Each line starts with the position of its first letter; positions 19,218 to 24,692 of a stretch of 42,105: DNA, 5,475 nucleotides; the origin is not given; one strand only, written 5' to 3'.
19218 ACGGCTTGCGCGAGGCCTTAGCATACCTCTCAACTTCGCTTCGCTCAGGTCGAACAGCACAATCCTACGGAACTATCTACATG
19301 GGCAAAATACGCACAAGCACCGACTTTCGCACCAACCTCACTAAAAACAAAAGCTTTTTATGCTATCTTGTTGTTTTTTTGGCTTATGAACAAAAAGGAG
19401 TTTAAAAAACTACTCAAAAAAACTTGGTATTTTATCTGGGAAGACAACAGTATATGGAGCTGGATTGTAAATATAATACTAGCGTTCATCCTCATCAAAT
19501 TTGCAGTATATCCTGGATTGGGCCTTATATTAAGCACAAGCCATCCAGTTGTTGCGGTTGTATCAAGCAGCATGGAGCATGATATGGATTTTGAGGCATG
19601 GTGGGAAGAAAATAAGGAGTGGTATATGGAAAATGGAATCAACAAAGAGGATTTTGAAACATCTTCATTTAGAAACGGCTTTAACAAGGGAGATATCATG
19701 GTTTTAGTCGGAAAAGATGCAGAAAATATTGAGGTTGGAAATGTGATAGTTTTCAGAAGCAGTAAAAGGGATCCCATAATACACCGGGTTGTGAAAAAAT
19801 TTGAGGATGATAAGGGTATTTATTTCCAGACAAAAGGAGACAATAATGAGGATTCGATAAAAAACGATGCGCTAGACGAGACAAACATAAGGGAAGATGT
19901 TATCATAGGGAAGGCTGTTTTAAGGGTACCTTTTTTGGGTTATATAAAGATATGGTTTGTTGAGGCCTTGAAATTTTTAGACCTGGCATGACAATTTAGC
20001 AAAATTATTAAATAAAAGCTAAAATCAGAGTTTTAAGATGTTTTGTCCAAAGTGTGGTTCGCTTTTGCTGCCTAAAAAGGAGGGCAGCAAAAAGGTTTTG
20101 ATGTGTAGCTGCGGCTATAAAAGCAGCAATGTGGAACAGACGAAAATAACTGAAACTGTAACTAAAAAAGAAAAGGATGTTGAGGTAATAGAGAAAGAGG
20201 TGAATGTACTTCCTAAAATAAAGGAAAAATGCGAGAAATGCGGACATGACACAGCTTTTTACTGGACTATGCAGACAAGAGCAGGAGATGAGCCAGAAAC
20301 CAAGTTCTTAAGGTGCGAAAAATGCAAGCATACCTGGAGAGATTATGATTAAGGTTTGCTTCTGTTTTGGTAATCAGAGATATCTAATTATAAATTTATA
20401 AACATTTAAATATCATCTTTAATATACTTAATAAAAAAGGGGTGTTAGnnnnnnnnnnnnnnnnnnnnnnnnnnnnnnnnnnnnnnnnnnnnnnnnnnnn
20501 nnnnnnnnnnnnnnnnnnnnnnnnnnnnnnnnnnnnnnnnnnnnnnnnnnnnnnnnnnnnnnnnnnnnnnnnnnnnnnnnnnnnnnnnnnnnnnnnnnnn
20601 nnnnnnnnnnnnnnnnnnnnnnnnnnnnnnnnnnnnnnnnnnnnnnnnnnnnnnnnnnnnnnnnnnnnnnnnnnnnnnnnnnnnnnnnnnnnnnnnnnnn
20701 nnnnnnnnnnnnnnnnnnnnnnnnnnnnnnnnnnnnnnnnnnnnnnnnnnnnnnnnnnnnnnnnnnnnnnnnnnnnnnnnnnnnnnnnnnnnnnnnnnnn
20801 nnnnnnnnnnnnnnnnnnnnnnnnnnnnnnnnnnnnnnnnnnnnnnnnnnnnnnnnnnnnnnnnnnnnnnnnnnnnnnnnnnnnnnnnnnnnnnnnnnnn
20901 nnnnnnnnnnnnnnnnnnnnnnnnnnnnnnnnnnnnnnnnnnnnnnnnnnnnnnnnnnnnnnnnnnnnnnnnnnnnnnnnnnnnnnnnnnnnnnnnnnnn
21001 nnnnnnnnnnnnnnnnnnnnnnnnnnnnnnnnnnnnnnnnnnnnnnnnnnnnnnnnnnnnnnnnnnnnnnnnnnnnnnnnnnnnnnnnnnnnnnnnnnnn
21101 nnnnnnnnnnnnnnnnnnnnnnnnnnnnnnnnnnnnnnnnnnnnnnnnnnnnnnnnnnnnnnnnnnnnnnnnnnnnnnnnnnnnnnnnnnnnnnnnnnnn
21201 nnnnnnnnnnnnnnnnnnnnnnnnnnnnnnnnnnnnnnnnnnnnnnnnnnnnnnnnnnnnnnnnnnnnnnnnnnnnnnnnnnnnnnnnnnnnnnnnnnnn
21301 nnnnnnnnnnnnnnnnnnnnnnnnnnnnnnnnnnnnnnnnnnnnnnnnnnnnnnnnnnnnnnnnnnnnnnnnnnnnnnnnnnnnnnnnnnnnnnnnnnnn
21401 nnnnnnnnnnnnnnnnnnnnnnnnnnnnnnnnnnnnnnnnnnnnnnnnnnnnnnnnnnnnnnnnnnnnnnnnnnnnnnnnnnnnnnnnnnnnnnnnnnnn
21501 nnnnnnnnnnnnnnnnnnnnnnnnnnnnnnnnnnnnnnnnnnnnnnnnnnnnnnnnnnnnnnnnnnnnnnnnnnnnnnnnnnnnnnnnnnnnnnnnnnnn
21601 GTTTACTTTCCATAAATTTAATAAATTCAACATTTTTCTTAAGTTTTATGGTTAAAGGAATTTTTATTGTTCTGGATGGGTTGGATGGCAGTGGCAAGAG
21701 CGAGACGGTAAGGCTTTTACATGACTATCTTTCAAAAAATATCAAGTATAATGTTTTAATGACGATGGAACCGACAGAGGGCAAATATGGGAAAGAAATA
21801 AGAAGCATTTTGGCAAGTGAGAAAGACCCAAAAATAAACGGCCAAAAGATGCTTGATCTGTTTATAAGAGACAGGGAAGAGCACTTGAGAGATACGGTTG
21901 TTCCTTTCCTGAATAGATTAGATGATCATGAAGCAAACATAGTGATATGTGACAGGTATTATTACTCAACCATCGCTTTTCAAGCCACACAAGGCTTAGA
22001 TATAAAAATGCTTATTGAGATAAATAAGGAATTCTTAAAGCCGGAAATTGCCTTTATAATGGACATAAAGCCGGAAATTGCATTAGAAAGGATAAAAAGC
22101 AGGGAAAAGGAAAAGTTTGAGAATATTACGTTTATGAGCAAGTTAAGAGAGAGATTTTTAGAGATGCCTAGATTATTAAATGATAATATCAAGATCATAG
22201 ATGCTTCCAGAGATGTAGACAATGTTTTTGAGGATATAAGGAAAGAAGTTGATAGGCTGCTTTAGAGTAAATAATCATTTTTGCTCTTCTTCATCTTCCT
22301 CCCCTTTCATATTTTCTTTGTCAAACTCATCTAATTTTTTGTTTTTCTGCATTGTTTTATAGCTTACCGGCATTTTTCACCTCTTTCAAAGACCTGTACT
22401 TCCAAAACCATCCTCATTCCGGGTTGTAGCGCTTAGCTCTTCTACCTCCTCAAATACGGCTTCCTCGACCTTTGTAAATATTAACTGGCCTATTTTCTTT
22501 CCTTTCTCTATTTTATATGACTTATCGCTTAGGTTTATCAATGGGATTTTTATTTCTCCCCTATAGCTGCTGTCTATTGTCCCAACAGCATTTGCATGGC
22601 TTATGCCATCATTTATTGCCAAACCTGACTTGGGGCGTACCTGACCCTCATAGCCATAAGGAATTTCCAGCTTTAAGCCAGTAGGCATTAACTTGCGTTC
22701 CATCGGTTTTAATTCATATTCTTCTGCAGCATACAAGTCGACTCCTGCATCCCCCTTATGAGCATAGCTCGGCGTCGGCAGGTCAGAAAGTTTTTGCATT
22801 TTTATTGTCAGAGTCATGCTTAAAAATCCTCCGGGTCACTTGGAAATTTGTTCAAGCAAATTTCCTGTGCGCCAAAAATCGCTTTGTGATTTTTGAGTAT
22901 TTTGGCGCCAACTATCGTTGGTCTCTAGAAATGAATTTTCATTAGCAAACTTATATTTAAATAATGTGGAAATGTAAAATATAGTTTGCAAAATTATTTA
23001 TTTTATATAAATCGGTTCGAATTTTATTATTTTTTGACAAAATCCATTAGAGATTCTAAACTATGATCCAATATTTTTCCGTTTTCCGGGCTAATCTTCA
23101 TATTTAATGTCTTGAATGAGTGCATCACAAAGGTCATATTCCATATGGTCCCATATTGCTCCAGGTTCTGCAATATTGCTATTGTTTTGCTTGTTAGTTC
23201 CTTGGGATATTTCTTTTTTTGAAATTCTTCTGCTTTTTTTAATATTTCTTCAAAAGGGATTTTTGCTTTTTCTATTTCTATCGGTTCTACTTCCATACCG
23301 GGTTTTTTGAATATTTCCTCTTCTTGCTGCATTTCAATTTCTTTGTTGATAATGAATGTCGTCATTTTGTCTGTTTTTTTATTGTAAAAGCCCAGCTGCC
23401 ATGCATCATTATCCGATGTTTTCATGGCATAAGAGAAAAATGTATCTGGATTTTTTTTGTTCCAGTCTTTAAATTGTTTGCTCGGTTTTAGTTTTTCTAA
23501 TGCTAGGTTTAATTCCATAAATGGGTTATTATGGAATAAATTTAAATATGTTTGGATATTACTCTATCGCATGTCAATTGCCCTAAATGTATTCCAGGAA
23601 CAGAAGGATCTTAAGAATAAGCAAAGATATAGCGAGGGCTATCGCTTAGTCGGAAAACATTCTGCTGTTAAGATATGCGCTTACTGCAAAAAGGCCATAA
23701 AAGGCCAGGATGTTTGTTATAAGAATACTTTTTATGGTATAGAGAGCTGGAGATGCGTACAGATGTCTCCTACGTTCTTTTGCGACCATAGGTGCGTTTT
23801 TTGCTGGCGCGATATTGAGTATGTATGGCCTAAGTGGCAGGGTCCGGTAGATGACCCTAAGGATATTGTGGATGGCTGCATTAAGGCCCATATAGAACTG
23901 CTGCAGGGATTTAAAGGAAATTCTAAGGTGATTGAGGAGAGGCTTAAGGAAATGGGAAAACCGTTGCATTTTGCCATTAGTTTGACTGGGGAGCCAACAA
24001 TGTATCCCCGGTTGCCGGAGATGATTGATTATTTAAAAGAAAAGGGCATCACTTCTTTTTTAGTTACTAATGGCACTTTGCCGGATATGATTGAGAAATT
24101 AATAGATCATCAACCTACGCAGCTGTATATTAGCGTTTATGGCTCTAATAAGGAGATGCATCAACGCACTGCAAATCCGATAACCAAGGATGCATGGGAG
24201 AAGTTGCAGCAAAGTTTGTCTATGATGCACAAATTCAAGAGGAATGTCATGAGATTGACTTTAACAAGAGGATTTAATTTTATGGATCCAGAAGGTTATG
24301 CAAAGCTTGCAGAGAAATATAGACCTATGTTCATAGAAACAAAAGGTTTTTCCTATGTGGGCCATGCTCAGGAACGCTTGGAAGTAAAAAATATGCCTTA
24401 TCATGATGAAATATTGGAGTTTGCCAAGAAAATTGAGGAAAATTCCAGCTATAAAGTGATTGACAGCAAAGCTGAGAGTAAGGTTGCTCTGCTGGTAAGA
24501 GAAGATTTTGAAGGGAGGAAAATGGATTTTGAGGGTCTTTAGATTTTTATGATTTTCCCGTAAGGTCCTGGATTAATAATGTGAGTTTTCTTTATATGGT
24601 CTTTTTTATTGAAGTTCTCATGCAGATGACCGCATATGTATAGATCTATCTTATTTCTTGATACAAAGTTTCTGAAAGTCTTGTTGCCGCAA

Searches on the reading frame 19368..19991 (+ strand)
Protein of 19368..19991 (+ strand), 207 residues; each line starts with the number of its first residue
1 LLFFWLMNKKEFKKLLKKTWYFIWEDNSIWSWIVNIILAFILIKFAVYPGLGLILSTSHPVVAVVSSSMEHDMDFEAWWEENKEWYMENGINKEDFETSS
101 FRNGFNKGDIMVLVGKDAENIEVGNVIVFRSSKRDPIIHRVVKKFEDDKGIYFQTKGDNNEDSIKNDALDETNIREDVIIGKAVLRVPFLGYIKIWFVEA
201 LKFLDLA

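Call 10: search_protein_families(library=pfam, proteins=[window:19368-19991:+], max_evalue=0.01)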
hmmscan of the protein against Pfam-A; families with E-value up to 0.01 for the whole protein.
window:19368-19991:+ (207 aa): 0 families

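Call 13: find_encoding_contigs(protein=window:19368-19991:+, flank=3000, max_places=10)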
Protein window:19368-19991:+ (207 aa): no gene with exactly this product is on record in the collection.

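Call 44: find_homologous_proteins(query=window:19389-19991:+, max_evalue=1e-10)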
Query window:19389-19991:+ (200 aa): 2987 proteins with E <= 1e-10 among 3150 candidates; the best 120 are listed.
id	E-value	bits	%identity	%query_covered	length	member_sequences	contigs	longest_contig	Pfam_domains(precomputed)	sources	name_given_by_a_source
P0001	2.6e-125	434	98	100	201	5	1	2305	-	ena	-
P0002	3.7e-120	417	94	95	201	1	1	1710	-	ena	-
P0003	1.4e-119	415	93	95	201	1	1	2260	-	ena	-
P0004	5.1e-119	413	92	95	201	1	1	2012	-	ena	-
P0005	7.8e-119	413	92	95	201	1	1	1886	-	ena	-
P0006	8.6e-119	413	92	95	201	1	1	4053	-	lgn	-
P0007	1.9e-118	411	92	95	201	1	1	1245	-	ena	-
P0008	8.9e-117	406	91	95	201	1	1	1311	-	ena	-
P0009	1.8e-114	398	90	100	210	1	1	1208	-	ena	-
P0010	6.8e-114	397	90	95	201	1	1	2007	-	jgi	-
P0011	1.4e-105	369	80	95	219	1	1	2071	-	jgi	-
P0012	2.1e-105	369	81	94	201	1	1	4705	-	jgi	-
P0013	6.0e-105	367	80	93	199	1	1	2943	-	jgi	-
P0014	6.4e-104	364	89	86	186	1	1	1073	-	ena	-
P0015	7.8e-102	357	79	93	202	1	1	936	-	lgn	-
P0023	1.0e-96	340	80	94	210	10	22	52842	-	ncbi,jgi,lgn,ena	-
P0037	2.8e-95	336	74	95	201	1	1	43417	-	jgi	jgi:signal peptidase I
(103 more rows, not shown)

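Call 45: find_encoding_contigs(protein=P0006, flank=2000, max_places=3)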
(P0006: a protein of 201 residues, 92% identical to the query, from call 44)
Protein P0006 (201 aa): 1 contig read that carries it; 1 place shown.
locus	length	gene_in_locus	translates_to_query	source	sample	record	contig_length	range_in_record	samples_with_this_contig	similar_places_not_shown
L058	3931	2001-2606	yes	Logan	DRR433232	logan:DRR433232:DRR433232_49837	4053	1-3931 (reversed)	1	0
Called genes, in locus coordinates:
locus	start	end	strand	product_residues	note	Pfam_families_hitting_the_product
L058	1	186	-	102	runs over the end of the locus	?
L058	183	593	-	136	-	PF00885:DMRL_synthase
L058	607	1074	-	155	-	PF00885:DMRL_synthase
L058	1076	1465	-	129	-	PF01982:CTP-dep_RFKase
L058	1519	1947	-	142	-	PF04981:NMD3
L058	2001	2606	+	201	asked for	-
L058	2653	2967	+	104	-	PF01096:Zn_ribbon_TFIIS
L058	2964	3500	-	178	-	-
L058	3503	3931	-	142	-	?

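Call 46: find_encoding_contigs(protein=P0012, flank=2000, max_places=3)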
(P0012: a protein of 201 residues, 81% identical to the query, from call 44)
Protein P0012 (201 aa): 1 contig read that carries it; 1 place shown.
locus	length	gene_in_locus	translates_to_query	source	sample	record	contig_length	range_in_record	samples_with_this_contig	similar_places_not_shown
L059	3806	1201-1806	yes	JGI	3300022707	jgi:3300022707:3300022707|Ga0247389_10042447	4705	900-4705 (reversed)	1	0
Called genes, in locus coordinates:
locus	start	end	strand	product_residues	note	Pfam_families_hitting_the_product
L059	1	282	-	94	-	?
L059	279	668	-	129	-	PF01982:CTP-dep_RFKase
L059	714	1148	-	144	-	PF04981:NMD3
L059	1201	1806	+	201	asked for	-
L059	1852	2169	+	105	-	PF02150:Zn_ribbon_RPB9 (faint), PF01096:Zn_ribbon_TFIIS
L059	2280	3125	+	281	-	-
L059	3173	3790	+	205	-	PF02223:Thymidylate_kin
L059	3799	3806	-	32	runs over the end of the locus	-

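Call 47: find_encoding_contigs(protein=P0023, flank=2000, max_places=4)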
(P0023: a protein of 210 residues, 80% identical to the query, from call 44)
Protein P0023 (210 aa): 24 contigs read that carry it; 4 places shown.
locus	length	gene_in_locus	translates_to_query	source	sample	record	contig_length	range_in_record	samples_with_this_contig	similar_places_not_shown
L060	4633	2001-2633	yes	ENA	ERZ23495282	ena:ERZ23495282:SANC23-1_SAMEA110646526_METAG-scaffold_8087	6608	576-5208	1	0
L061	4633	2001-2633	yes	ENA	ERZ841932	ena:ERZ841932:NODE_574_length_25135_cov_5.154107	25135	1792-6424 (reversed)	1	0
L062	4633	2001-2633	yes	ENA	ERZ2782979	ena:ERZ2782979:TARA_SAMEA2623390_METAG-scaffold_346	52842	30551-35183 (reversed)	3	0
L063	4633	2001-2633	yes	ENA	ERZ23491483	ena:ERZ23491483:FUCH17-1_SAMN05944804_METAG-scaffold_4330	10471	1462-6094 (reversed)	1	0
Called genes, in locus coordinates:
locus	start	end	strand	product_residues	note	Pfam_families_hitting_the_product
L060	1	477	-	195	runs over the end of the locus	PF00149:Metallophos (faint), PF12850:Metallophos_2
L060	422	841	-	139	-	PF00885:DMRL_synthase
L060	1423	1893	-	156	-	PF04981:NMD3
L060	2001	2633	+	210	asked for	-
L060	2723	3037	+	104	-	PF02150:Zn_ribbon_RPB9 (faint), PF01096:Zn_ribbon_TFIIS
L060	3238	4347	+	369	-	-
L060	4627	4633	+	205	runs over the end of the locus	PF02223:Thymidylate_kin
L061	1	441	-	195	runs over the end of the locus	PF00149:Metallophos (faint), PF12850:Metallophos_2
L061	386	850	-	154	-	PF00885:DMRL_synthase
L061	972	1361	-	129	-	PF01982:CTP-dep_RFKase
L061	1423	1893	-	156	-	PF04981:NMD3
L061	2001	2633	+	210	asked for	-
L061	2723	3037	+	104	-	PF02150:Zn_ribbon_RPB9 (faint), PF01096:Zn_ribbon_TFIIS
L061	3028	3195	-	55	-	-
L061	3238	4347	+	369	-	-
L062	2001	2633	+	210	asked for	-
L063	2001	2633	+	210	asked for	-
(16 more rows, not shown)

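Call 48: find_encoding_contigs(protein=P0037, flank=2000, max_places=3)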
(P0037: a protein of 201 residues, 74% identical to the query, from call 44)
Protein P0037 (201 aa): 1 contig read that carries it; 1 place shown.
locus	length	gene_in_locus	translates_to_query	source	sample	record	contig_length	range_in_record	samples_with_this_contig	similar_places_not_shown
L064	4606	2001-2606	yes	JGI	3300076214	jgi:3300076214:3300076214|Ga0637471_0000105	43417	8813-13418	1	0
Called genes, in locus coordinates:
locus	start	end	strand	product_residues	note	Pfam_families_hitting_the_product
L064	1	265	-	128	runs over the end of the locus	PF01982:CTP-dep_RFKase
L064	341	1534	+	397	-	PF04312:DUF460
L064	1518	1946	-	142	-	PF04981:NMD3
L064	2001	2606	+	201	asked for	-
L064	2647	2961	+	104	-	PF01096:Zn_ribbon_TFIIS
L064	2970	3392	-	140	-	PF00072:Response_reg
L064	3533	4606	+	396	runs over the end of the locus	-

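Call 72: search_protein_families(library=pfam, proteins=[window:19389-19991:+], max_evalue=0.01)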
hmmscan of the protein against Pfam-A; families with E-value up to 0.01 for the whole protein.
window:19389-19991:+ (200 aa): 0 families

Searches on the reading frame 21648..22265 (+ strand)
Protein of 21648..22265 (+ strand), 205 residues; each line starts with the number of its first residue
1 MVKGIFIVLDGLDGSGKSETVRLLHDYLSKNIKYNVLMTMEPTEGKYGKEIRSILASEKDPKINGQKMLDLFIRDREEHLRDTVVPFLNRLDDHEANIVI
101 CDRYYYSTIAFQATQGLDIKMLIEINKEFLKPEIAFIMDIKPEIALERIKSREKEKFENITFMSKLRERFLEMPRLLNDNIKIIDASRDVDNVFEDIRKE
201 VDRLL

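Call 10: search_protein_families(library=pfam, proteins=[window:21648-22265:+], max_evalue=0.01)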
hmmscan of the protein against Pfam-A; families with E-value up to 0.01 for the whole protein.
window:21648-22265:+ (205 aa): 4 families
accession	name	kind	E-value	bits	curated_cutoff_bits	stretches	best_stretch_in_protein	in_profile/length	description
PF02223.23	Thymidylate_kin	-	5.5e-42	144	27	1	9-197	1-185/185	Thymidylate kinase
PF13401.12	AAA_22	-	0.00018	22.3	27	1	6-102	7-91/130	AAA domain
PF01712.25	dNK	-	0.00055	20.2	27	1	7-203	1-200/203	Deoxynucleoside kinase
PF13521.12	AAA_28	-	0.0038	17.9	27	1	7-163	2-139/164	AAA domain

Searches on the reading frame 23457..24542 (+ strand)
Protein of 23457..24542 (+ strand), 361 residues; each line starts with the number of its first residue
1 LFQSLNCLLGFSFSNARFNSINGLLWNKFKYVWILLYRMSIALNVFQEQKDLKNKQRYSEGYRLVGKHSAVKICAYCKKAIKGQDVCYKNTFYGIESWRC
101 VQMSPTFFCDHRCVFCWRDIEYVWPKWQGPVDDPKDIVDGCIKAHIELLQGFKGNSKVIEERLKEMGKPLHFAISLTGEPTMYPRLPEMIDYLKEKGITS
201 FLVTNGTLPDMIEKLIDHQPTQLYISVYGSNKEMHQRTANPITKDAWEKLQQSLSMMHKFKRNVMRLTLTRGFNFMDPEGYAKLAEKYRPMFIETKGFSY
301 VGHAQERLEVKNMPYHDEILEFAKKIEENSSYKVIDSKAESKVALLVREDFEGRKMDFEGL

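Call 71: search_protein_families(library=pfam, proteins=[window:23457-24542:+], max_evalue=0.001)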
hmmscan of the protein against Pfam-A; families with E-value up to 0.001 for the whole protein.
window:23457-24542:+ (361 aa): 2 families
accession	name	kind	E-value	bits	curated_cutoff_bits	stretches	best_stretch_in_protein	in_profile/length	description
PF08608.17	Wyosine_form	-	2.4e-18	66.6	22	1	289-347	3-62/63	Wyosine base formation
PF04055.27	Radical_SAM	-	2.5e-17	64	29.5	1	103-284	1-165/166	Radical SAM superfamily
